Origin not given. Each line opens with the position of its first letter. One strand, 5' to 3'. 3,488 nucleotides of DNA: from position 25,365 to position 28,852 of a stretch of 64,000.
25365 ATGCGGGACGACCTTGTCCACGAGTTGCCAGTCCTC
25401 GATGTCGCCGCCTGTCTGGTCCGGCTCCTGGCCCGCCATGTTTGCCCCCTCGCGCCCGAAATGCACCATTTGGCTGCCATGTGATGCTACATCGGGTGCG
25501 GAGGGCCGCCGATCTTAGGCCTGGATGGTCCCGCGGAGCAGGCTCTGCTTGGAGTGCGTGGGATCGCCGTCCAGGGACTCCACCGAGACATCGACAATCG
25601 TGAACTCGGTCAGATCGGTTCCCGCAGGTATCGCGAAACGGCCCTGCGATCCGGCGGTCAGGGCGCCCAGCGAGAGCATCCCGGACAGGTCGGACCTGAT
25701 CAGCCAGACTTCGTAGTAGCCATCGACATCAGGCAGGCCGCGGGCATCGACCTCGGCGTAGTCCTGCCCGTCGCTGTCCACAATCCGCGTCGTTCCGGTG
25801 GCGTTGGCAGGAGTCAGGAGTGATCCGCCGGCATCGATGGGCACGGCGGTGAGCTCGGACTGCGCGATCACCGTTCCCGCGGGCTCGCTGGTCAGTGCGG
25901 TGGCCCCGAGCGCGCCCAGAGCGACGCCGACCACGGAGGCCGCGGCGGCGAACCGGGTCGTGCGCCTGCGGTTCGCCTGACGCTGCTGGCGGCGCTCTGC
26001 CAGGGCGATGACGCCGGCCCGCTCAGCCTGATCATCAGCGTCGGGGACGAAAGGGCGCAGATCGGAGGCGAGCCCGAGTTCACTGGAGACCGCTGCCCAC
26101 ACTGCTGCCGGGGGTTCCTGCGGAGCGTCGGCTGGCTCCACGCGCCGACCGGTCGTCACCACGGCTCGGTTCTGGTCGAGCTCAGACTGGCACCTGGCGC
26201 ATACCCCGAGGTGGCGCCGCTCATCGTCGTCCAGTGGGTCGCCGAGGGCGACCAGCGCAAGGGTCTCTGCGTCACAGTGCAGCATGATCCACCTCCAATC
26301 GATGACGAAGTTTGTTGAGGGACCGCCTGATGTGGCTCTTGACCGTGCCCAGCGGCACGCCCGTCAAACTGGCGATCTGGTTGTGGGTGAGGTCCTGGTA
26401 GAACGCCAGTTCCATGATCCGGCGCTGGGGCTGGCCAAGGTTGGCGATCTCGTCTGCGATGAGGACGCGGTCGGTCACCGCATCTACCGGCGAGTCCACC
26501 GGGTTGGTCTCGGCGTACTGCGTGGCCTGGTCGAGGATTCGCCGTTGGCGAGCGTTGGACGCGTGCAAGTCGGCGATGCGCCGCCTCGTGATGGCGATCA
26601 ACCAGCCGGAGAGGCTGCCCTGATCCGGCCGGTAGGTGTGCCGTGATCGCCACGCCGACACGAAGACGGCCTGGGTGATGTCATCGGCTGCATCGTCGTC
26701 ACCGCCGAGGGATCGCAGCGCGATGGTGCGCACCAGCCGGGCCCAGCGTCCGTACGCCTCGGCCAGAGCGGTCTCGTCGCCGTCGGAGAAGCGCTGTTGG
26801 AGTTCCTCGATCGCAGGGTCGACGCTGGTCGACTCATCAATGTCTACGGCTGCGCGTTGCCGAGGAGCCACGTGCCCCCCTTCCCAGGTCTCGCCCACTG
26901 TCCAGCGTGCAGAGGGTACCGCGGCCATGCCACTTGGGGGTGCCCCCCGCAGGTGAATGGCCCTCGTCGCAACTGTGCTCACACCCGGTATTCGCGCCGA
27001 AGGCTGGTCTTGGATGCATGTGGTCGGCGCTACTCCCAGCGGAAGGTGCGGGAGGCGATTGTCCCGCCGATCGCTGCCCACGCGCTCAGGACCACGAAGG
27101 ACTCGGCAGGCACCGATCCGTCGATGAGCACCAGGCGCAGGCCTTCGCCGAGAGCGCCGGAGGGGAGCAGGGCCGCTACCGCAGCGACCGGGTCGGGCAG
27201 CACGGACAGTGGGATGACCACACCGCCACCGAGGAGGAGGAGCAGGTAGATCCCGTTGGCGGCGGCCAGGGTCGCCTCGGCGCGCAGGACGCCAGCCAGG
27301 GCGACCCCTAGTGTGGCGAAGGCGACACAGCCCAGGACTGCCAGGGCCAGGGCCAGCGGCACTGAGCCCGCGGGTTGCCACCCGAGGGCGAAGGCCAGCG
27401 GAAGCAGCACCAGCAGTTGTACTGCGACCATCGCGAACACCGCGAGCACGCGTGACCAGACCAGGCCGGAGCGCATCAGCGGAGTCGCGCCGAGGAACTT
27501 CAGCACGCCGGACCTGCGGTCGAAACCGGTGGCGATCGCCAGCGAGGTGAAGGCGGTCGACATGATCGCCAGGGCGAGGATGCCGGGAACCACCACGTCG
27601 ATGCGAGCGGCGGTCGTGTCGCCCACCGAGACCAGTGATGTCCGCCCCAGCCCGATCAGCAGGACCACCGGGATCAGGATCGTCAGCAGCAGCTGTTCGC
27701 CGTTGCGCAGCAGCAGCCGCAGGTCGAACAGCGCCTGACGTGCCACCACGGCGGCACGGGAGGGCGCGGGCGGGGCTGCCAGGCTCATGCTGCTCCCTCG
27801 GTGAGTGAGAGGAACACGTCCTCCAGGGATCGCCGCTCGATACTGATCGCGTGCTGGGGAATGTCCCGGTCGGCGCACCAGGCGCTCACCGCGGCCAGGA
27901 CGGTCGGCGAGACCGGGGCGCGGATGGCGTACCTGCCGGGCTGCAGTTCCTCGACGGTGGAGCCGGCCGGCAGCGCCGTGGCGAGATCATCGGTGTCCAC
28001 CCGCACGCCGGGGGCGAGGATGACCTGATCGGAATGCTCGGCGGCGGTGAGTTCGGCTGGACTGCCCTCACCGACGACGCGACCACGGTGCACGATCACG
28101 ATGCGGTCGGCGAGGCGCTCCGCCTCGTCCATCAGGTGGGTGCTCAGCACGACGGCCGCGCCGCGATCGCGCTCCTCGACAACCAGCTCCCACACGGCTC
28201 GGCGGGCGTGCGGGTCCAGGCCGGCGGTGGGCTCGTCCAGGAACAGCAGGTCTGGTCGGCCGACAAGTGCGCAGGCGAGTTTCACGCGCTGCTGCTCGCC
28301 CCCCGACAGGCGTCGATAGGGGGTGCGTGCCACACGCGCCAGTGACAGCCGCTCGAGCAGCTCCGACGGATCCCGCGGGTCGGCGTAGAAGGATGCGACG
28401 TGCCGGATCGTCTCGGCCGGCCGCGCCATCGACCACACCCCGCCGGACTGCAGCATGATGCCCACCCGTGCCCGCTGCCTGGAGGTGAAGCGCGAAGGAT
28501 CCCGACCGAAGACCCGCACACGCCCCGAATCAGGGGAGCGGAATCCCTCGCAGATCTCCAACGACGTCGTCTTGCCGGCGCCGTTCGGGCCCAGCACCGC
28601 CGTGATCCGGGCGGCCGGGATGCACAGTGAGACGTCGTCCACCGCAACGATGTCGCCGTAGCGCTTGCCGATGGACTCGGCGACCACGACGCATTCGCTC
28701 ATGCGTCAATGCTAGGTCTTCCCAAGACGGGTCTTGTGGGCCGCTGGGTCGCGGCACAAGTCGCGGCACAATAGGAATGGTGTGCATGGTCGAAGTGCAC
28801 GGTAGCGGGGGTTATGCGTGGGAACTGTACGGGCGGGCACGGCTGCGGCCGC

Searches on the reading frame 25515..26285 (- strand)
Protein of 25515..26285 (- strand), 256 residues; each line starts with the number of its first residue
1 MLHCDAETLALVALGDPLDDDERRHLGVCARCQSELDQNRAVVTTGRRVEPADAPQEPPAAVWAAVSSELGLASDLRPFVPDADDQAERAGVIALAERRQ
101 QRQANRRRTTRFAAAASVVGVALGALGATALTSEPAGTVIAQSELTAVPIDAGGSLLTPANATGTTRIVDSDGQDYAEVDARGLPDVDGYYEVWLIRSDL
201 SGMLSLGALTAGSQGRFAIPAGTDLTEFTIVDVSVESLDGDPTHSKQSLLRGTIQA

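Call 54: search_protein_families(library=pfam, proteins=[window:25515-26285:-], max_evalue=0.001)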
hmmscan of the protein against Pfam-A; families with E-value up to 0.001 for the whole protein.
window:25515-26285:- (256 aa): 1 family
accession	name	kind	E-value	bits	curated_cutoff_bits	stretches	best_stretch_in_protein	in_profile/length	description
PF10099.14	RskA_C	-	9.4e-16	58.7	29.4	1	112-246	2-133/135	Anti-sigma-K factor rskA, C-terminal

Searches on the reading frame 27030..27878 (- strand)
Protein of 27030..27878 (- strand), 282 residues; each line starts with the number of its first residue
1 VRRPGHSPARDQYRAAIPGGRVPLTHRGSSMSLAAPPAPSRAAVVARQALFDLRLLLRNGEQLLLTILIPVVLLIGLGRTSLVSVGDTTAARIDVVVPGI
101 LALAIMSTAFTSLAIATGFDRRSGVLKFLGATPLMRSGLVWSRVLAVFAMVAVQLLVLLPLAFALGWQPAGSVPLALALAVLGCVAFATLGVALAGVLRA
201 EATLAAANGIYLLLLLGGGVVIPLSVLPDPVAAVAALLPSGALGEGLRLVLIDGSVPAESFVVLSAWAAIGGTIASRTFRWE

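Call 54: search_protein_families(library=pfam, proteins=[window:27030-27878:-], max_evalue=0.001)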
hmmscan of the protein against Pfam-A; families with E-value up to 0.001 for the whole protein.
window:27030-27878:- (282 aa): 2 families
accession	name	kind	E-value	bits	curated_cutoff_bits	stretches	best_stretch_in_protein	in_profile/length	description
PF12698.13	ABC2_membrane_3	-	6.3e-12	45.7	31.6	1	95-275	163-345/347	ABC-2 family transporter protein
PF01061.29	ABC2_membrane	-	2.9e-11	43.8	26.9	1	54-250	12-209/211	ABC-2 type transporter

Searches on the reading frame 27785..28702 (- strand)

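Call 53: search_protein_families(library=pfam, proteins=[window:27785-28702:-], max_evalue=0.001)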
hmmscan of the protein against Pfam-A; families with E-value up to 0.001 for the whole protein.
window:27785-28702:- (305 aa): 3 families
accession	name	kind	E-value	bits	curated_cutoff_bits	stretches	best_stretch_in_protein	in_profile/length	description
PF00005.33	ABC_tran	-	2.4e-27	96.7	25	1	22-160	2-137/137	ABC transporter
PF13304.12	AAA_21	-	8e-13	49.5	27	1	127-189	233-298/304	AAA domain, putative AbiEii toxin, Type IV TA system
PF02463.25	SMC_N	-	0.00013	22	40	0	131-189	136-200/220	RecF/RecN/SMC N terminal domain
